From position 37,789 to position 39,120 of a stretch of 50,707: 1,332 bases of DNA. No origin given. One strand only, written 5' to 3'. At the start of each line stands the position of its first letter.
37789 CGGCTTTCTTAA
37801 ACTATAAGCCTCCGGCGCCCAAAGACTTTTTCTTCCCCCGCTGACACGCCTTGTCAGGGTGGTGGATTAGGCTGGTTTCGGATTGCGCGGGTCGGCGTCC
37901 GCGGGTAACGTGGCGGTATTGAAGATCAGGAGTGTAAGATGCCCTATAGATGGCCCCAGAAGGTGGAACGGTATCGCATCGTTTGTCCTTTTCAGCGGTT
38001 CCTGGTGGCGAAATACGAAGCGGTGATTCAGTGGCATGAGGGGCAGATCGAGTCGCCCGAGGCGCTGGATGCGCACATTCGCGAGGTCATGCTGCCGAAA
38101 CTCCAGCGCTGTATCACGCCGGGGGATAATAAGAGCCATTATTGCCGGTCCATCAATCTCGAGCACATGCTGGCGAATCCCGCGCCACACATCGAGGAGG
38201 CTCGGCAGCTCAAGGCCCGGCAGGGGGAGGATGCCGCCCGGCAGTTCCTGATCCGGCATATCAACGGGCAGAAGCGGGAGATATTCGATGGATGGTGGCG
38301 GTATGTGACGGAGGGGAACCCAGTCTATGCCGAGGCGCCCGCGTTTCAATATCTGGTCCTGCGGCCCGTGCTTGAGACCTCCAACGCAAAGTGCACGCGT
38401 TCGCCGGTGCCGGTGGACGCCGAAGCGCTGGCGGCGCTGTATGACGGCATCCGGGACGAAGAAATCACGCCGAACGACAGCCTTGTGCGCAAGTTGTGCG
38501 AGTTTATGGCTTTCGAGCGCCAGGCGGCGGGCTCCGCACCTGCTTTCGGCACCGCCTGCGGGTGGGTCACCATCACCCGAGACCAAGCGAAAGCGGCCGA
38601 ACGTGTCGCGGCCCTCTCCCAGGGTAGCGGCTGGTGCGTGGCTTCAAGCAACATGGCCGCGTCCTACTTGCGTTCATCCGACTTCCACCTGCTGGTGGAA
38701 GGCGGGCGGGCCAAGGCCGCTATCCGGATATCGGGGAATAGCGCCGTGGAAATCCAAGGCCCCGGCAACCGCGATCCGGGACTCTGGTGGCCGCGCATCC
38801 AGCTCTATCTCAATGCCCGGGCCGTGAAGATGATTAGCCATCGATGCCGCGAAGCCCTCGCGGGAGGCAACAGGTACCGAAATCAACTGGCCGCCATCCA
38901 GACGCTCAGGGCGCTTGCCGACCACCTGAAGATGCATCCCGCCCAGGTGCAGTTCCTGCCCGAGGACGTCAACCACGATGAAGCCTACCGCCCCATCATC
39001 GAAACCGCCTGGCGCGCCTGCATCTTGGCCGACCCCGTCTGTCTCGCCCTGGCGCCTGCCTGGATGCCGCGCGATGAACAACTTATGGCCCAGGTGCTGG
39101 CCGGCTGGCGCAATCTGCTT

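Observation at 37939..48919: Modular array of PcfJ-like / 32-aa-repeat proteins, each followed by a different unknown gene and preceded by divergent ankyrin or small genes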

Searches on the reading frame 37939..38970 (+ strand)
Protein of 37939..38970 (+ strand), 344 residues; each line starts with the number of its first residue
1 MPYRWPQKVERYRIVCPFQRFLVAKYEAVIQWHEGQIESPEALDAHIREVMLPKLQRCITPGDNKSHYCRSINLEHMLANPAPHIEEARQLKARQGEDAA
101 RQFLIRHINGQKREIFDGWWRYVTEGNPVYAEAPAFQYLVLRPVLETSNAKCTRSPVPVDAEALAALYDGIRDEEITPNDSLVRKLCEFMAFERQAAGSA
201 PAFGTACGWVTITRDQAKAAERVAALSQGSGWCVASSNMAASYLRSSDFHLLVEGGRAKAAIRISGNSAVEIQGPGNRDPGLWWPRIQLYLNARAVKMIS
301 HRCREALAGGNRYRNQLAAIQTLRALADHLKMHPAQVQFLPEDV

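Call 29: find_related_loci(query=A3, collection=genome_contigs, flank=10000)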
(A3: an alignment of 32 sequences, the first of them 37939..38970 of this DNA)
Query A3 (344 aa) in genome_contigs; peptide patterns used: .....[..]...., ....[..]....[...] (x = any residue, [..] = any of these).
50 stretches matched a pattern; 7 encode a relative of the query (tblastn E <= 1e-3); 7 distinct loci.
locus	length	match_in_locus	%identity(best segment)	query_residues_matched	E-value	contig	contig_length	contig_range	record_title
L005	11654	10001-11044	61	1-344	1e-143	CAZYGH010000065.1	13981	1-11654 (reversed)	MAG TPA_asm: uncultured Verrucomicrobiota bacterium isolate binchicken_co309_146 genome assembly, contig: NODE_2808_leng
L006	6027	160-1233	56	1-344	7e-130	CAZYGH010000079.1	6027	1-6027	MAG TPA_asm: uncultured Verrucomicrobiota bacterium isolate binchicken_co309_146 genome assembly, contig: NODE_8800_leng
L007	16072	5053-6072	59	3-340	4e-129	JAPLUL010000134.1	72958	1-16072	MAG: Verrucomicrobia bacterium isolate LacPavin_0920_WC12_MAG_60_11 LacPavin_0920_WC12_scaffold_474231, whole genome sho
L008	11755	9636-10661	56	3-344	2e-127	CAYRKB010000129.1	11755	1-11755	MAG TPA_asm: uncultured Victivallales bacterium isolate SRP272421_co1_463 genome assembly, contig: NODE_17845_length_117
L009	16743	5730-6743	56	3-340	4e-121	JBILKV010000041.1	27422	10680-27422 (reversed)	MAG: Chthoniobacteraceae bacterium isolate ME2017-07-14_3300042517_group7_bin84 Rohwer_bin2551_scaffold_475_c1, whole ge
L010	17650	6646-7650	29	3-337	4e-33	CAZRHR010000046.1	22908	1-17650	MAG TPA_asm: uncultured Candidatus Competibacteraceae bacterium isolate SRP319275_co3_2 genome assembly, contig: NODE_25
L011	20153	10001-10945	30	3-314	2e-32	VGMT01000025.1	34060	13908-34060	MAG: Bacteroidetes bacterium isolate K_DeepCast_35m_m2_130 K_DeepCast_35m_m2_130_Ga0194129_10001781, whole genome shotgu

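Call 34: predict_structure(alignment_id=A3)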
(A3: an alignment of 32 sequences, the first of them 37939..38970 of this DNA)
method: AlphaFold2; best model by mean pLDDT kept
length: 344 residues; sequences in the alignment: 32
mean_pLDDT: 88.9   pTM: 0.78
mean pLDDT of the five models: 88.9, 88.9, 88.8, 87.7, 87.7
residues with pLDDT >= 90: 213; 70-90: 112; 50-70: 18; < 50: 1
segments of 3 or more residues with pLDDT < 50: none
pLDDT, mean of each block of 10 residues (from residue 1): 83 97 96 91 97 96 92 85 83 96 93 93 94 97 91 84 92 91 88 66 66 90 83 75 91 85 93 87 93 91 88 94 94 92 86
secondary structure, 60 per line:
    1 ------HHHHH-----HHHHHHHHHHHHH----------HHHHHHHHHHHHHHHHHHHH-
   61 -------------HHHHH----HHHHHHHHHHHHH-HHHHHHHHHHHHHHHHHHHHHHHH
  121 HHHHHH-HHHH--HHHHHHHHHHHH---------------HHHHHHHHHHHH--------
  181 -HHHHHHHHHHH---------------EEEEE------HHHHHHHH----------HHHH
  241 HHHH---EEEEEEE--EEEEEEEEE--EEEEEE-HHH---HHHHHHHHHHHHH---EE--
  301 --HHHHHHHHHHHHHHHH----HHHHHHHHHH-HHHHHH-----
elements in order: H7-11 H17-29 H40-59 H74-78 H83-95 H97-126 H128-131 H134-145 H161-172 H182-192 E208-212 H219-226 H237-244 E248-254 E257-265 E268-273 H281-293 H303-318 H323-332 H334-339
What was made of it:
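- On PcfJ-like domain (Pfam PF14284): The AF2 model (pLDDT 88.9, call 34) was searched against BFVD.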

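Call 37: fold_search(model_id=the predicted structure, library=pdb)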
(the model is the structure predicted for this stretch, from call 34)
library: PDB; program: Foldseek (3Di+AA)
matches with E <= 10: 244; with E <= 0.001: 0
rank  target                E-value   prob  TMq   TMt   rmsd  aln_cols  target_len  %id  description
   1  8a9n_B                5.6e-01  0.44  0.20  0.37   7.9       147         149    8  Structure of DpA polyamine acetyltransferase in complex with 1,3-DAP (released 2023-07-12)
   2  7b3a                  6.5e-01  0.51  0.19  0.23   6.3       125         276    9  Crystal structure of PamZ (released 2021-11-10)
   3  2i79_A                7.2e-01  0.44  0.21  0.34   6.1       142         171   11  The crystal structure of the acetyltransferase of GNAT family from Streptococcus pneumoniae (released 2006-10-10)
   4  8yv7_A                8.3e-01  0.44  0.19  0.34   7.1       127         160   12  X-ray structure of Thialysine N-epsilon-acetyltransferase from Caenorhabditis elegans (released 2025-04-02)
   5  7n1l_G                8.8e-01  0.51  0.19  0.39   6.1       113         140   14  Crystal Structure of Ribosomal-protein-alanine N-acetyltransferase from Brucella melitensis biovar Abortus 2308 (released 2021-06-16)
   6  2i79_D                9.7e-01  0.38  0.20  0.34   6.5       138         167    9  The crystal structure of the acetyltransferase of GNAT family from Streptococcus pneumoniae (released 2006-10-10)
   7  7n1l_C                1.0e+00  0.57  0.23  0.48   6.7       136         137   14  Crystal Structure of Ribosomal-protein-alanine N-acetyltransferase from Brucella melitensis biovar Abortus 2308 (released 2021-06-16)
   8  5vrv_A                1.0e+00  0.23  0.19  0.20  11.0       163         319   10  2.05 Angstrom Resolution Crystal Structure of C-terminal Domain (DUF2156) of Putative Lysylphosphatidylglycerol Synthe (released 2017-05-24)
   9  5u08_D                1.1e+00  0.47  0.19  0.37   6.5       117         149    5  Crystal structure of an aminoglycoside acetyltransferase meta-AAC0020 from an uncultured soil metagenomic sample in co (released 2017-02-08)
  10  8h66_D                1.2e+00  0.60  0.21  0.39   4.6       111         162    9  Crystal structure of human GCN5 histone acetyltransferase domain bound with propionyl-CoA (released 2023-05-03)
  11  1y9k_D                1.2e+00  0.47  0.17  0.33   5.8        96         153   11  IAA acetyltransferase from Bacillus cereus ATCC 14579 (released 2005-02-01)
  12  2i79_F                1.2e+00  0.38  0.21  0.36   5.9       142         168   12  The crystal structure of the acetyltransferase of GNAT family from Streptococcus pneumoniae (released 2006-10-10)
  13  7duw_A                1.2e+00  0.25  0.20  0.09  11.1       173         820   13  Cryo-EM structure of the multiple peptide resistance factor (MprF) loaded with two lysyl-phosphatidylglycerol molecule (released 2021-04-21)
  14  7dqg                  1.3e+00  0.57  0.18  0.34   3.8        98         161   14  Crystal structure of Salmonella phage acetyltransferase (released 2021-12-29)
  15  7n1l_E                1.3e+00  0.33  0.20  0.40   8.8       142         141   15  Crystal Structure of Ribosomal-protein-alanine N-acetyltransferase from Brucella melitensis biovar Abortus 2308 (released 2021-06-16)
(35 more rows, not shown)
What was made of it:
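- On PcfJ-like domain (Pfam PF14284): Nothing was found in the PDB (best E 0.56, call 37).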

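Call 39: fold_search(model_id=the predicted structure, library=viral)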
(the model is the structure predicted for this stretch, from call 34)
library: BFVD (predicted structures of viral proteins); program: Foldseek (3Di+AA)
matches with E <= 10: 261; with E <= 0.001: 2
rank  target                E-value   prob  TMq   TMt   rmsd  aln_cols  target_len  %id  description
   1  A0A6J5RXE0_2          3.4e-08  1.00  0.38  0.11  12.9       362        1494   16  Uncharacterized protein [uncultured Caudovirales phage]
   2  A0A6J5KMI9            1.6e-04  1.00  0.27  0.13  12.0       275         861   14  PcfJ-like protein [uncultured Caudovirales phage]
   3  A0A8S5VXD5            8.4e-03  0.87  0.24  0.17  18.6       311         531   11  (no name in the UniProt tables at hand)
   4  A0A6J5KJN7            1.2e-02  0.98  0.23  0.11  12.2       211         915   11  PcfJ-like protein [uncultured Caudovirales phage]
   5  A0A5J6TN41            1.3e-02  0.60  0.17  0.14  17.4       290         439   12  (no name in the UniProt tables at hand)
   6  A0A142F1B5            1.7e-02  0.82  0.25  0.19  19.1       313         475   11  PcfJ-like protein [Bacillus phage Shbh1]
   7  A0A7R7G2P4            1.9e-02  0.80  0.26  0.14  22.4       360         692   11  (no name in the UniProt tables at hand)
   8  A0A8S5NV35            2.7e-02  0.66  0.22  0.15  22.1       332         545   11  PcfJ like protein [Myoviridae sp. ctiu99]
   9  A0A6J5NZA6            3.5e-02  0.72  0.21  0.11  17.9       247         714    8  PcfJ-like protein [uncultured Caudovirales phage]
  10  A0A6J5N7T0            6.4e-02  0.35  0.17  0.13  19.0       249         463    9  Uncharacterized protein [uncultured Caudovirales phage]
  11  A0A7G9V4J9            1.2e-01  0.30  0.21  0.15  25.3       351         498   11  (no name in the UniProt tables at hand)
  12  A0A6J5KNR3            1.2e-01  0.25  0.22  0.10  25.0       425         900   10  PcfJ-like protein [uncultured Caudovirales phage]
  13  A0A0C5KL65            1.2e-01  0.63  0.22  0.37  13.6       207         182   12  PcfJ-like protein [Enterococcus phage EFDG1]
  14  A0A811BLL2            1.3e-01  0.14  0.13  0.15  18.0       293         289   14  DUF5848 domain-containing protein [Pandoravirus japonicus]
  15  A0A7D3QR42            1.4e-01  0.44  0.21  0.27  16.7       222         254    8  (no name in the UniProt tables at hand)
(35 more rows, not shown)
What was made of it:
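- On PcfJ-like domain (Pfam PF14284): "PcfJ-like protein" entries follow at 1.6e-4 (probability 1.0), 0.012, 0.017, 0.027 and weaker (call 39).
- Closest known: PcfJ of Enterococcus faecalis plasmid pCF10 / Pfam PF14284 "PcfJ-like protein". Same: The fold matches viral PcfJ-like proteins (call 39).
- Foldseek against BFVD returns "PcfJ-like protein" entries at E 1.6e-4 and weaker (call 39).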

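Call 56: search_protein_families(library=pfam, proteins=[L010:44-1105:+, L010:1606-2298:+, L010:2624-3127:+, L010:3304-4215:+, L010:4722-5693:+, L010:5705-6499:+, L010:10658-11686:+, L010:12360-13622:-, L010:14020-15243:-, L010:15703-17265:-], max_evalue=0.01)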
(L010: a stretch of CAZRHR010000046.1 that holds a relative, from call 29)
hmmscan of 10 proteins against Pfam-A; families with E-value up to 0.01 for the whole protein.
L010:44-1105:+ (353 aa): 5 families
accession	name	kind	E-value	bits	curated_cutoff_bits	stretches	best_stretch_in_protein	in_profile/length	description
PF02786.22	CPSase_L_D2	-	1e-70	238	19.8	1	2-181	28-209/211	Carbamoyl-phosphate synthase L chain, ATP binding domain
PF02785.25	Biotin_carb_C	-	1.3e-37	128.7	32.4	1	195-301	1-107/108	Biotin carboxylase C-terminal domain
PF07478.18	Dala_Dala_lig_C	-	4.1e-09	36.7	24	1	6-150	30-174/204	D-ala D-ala ligase C-terminus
PF02222.28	ATP-grasp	-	6.7e-09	36.1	27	1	4-151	22-162/179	ATP-grasp domain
PF02655.19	ATP-grasp_3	-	0.00013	22.5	23.2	1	15-153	34-158/160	ATP-grasp domain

L010:1606-2298:+ (230 aa): 1 family
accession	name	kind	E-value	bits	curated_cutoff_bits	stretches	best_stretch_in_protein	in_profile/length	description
PF00188.32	CAP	-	7.7e-07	30.4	21.1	1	119-219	10-104/117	Cysteine-rich secretory protein family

L010:2624-3127:+ (167 aa): 1 family
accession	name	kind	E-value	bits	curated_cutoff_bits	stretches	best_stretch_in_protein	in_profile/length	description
PF08719.17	NADAR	-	6.1e-13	49.8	35.1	1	6-161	2-161/163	NADAR domain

L010:3304-4215:+ (303 aa): 1 family
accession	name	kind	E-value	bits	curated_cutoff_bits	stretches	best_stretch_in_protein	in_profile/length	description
PF00149.33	Metallophos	-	4.6e-16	60.3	21.5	1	2-257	3-187/191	Calcineurin-like phosphoesterase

L010:4722-5693:+ (323 aa): 0 families

L010:5705-6499:+ (264 aa): 0 families

L010:10658-11686:+ (342 aa): 1 family
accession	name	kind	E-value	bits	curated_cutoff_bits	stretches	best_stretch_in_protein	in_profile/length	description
PF04245.18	NA37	-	1e-24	88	24.6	1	13-316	1-311/325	37-kD nucleoid-associated bacterial protein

L010:12360-13622:- (420 aa): 2 families
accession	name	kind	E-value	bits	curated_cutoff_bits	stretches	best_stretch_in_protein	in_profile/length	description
PF00675.25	Peptidase_M16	-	5.5e-30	104.7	22.3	1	30-168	10-148/149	Insulinase (Peptidase family M16)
PF05193.26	Peptidase_M16_C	-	3.8e-27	95.7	23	1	175-336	2-167/181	Peptidase M16 inactive domain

L010:14020-15243:- (407 aa): 6 families
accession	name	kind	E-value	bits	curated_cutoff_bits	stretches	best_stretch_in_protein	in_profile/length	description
PF01262.27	AlaDh_PNT_C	-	3.3e-66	223.2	23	1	173-387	1-214/214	Alanine dehydrogenase/PNT, C-terminal domain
PF05222.21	AlaDh_PNT_N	-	3e-37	128.3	30.4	1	36-169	1-136/136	Alanine dehydrogenase/PNT, N-terminal domain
PF01488.26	Shikimate_DH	-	1.6e-06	28.7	24.3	1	202-301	14-112/138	Shikimate / quinate 5-dehydrogenase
PF02826.25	2-Hacid_dh_C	-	0.00018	21.4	25.1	1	202-301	38-127/178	D-isomer specific 2-hydroxyacid dehydrogenase, NAD binding domain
PF13241.12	NAD_binding_7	-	0.0013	19.7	22.1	1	202-276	9-73/104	Putative NAD(P)-binding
PF03807.23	F420_oxidored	-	0.0065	17.5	21.6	0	203-275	2-70/94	NADP oxidoreductase coenzyme F420-dependent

L010:15703-17265:- (520 aa): 2 families
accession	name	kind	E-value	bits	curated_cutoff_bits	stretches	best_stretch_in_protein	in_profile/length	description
PF08665.17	PglZ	-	1.2e-27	97.4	25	1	234-427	3-179/179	PglZ domain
PF00072.30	Response_reg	-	2.1e-25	89.5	30.2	1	7-115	2-110/111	Response regulator receiver domain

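Call 63: search_protein_representatives(alignment_id=A5)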
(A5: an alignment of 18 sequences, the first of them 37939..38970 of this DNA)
Query: 18 sequences, 344 profile positions. Proteins with E-value up to 0.001 (for the whole library): 665; up to 1e-10: 290; up to 1e-30: 128. The best 150 are listed.
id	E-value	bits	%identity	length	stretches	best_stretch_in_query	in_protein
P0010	5.4e-167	571.4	-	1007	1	1-343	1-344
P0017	1.6e-165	566.5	-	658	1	1-343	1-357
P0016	5.4e-165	564.8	-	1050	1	1-343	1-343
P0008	1.4e-163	560.2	-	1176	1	3-341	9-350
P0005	4.2e-163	558.5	-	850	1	1-343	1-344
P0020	1.9e-162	556.4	-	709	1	1-343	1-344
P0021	2.4e-162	556.1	-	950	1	1-341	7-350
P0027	4.5e-156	535.4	-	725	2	1-343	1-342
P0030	1.9e-154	530.1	-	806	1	1-343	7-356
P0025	2.5e-154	529.7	-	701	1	1-343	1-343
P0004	9.6e-149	511.3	-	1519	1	9-343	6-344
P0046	1.7e-134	464.5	-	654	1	4-343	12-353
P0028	1.8e-134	464.4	-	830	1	1-342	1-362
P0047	1.2e-97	343.3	-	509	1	1-341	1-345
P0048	3.1e-94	332.1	-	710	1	3-342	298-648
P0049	1.9e-87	309.8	-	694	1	3-342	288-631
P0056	1.7e-57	211.3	-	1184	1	8-335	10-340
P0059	1.9e-55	204.5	-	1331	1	8-299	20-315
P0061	1.0e-53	198.9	-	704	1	7-341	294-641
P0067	1.4e-52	195.1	-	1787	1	8-324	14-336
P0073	9.1e-50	185.9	-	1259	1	8-342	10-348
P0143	6.8e-36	140.2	-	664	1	14-337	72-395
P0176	2.9e-28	115.2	-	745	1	8-300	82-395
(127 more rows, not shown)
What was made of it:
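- In nearly all of the 150 listed, the module is at the N-terminus of a 500-1800 aa protein (call 63).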

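Call 65: search_protein_families(library=pfam, alignment_id=A6, max_evalue=0.01)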
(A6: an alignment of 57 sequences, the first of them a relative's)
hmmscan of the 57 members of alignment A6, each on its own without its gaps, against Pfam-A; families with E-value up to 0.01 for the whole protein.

A. member 1, P0047 (509 aa): 0 families

B. families by the number of members that match (of 57 scanned): 13 families
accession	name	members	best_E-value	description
PF13475.11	DUF4116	4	4.5e-08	Domain of unknown function (DUF4116)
PF02870.21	Methyltransf_1N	1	3.2e-06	6-O-methylguanine DNA methyltransferase, ribonuclease-like domain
PF16246.10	DUF4903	1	5.1e-06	Domain of unknown function (DUF4903)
PF22481.1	DUF6985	1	3.6e-05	Domain of unknown function (DUF6985)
PF01726.22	LexA_DNA_bind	1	4.8e-05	LexA DNA binding domain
PF25642.1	DUF7944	1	0.00025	Domain of unknown function (DUF7944)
PF14165.11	YtzH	1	0.00068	YtzH-like protein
PF08075.16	NOPS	1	0.00084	NOPS (NUC059) domain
PF00307.36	CH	1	0.00093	Calponin homology (CH) domain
PF24669.2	Ddi2_HDD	1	0.0018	Ddi2 HDD domain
PF17378.7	REC104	1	0.0043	Meiotic recombination protein REC104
PF16739.11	CARD_2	1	0.0058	Caspase recruitment domain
PF14487.12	DarT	1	0.0074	ssDNA thymidine ADP-ribosyltransferase, DarT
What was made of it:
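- Closest known: DUF4116. Different: Only 4 of 57 distant members hit DUF4116 (call 65).
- Tried and rejected: A DarT hit in one of 57 distant members (E 0.0074) is at chance level and was not pursued (call 65).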

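Call 66: search_dna_similar(query=window:37939-38970:+, collection=plasmids, mode=protein, max_evalue=0.01, max_rows=20)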
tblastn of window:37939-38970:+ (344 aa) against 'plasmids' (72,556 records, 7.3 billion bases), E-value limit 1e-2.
No match.

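Call 67: search_dna_similar(query=window:37939-38970:+, collection=phages, mode=protein, max_evalue=0.01, max_rows=20)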
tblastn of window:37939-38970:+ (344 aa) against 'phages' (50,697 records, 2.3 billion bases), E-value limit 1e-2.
No match.
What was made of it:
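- Tried and rejected: tblastn of the N-module against 72,556 plasmids and 50,697 phages found no match (calls 66, 67).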

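Call 76: find_related_loci(query=A5, collection=viral_contigs, flank=10000)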
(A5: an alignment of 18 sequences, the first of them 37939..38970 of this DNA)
Query A5 (344 aa) in viral_contigs; peptide patterns used: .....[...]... (x = any residue, [..] = any of these).
16 stretches matched a pattern, but none encodes a relative of the query by tblastn (E <= 1e-3).

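Call 78: find_related_loci(query=L010:6619-7700:+, collection=viral_contigs, flank=10000)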
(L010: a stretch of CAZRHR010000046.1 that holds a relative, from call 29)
Query L010:6619-7700:+ (360 aa) in viral_contigs; peptide patterns used: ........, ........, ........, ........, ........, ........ (x = any residue, [..] = any of these).
No stretch of DNA in the collection matches any of the patterns.

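Call 85: find_encoding_contigs(protein=P0056, flank=8000, max_places=3)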
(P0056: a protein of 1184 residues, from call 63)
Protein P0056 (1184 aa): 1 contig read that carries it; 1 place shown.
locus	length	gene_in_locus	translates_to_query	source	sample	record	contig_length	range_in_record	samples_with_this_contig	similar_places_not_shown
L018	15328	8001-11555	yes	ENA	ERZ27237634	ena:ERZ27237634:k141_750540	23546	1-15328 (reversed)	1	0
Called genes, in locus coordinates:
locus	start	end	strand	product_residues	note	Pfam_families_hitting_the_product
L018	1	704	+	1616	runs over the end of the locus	PF09686:Plasmid_RAQPRD (faint)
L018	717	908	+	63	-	-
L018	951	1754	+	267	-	-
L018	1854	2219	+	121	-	-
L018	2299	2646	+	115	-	-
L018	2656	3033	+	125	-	-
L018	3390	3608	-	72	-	-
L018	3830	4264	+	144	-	-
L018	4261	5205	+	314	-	PF01073:3Beta_HSD, PF01370:Epimerase, PF02719:Polysacc_synt_2, PF04321:RmlD_sub_bind, PF16363:GDP_Man_Dehyd, PF07993:NAD_binding_4 (weak)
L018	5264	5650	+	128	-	-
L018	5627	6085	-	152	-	PF08302:tRNA_lig_CPD (weak)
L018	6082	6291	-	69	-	PF18905:DUF5661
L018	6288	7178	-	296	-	-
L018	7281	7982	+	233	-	-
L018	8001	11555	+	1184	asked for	-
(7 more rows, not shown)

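Call 86: find_encoding_contigs(protein=P0059, flank=8000, max_places=3)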
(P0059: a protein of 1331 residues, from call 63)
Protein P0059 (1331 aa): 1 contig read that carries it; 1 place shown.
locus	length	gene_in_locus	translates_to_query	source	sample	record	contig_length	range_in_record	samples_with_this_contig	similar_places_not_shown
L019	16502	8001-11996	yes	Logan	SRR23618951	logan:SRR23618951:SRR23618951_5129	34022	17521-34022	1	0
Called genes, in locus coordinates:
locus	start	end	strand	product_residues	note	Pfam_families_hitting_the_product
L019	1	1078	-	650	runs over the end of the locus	-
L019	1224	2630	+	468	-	-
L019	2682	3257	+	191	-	-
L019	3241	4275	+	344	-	PF03747:ADP_ribosyl_GH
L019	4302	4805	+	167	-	-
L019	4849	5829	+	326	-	-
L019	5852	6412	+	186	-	-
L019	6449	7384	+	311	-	PF03747:ADP_ribosyl_GH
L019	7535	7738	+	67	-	PF00313:CSD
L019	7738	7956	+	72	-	PF01165:Ribosomal_S21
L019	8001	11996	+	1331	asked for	PF14284:PcfJ (faint)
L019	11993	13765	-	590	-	-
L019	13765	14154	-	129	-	-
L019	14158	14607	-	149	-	-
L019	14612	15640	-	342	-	PF26092:T4_Y16D (weak)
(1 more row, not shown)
